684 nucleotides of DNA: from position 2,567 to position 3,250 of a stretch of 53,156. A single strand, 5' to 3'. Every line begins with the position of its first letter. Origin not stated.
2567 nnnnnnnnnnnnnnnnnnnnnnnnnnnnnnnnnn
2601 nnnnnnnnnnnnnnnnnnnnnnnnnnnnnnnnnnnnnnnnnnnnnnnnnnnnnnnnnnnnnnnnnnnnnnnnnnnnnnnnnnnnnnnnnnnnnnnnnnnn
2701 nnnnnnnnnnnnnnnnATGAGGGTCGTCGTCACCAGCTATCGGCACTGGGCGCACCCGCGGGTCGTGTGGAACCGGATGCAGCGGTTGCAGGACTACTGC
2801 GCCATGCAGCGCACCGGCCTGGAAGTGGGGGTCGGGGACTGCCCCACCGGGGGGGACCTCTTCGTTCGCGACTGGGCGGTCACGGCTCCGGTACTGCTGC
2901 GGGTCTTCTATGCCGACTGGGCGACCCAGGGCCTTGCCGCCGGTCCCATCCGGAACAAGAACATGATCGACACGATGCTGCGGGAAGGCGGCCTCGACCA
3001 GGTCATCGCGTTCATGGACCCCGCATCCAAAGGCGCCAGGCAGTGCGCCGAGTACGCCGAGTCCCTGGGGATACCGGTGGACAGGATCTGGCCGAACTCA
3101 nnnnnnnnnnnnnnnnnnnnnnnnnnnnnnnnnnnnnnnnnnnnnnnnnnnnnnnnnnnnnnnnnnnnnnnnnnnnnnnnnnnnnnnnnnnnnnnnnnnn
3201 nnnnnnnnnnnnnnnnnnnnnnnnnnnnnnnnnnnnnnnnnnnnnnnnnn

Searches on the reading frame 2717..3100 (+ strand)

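Call 28: search_protein_families(library=pfam, proteins=[window:2717-3100:+], max_evalue=0.001)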
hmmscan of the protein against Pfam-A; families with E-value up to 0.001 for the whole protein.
window:2717-3100:+ (128 aa): 1 family
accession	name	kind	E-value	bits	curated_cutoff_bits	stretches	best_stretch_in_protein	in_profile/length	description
PF10686.14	YAcAr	-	1.1e-07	32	28.2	1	1-69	1-64/66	YspA, cpYpsA-related SLOG family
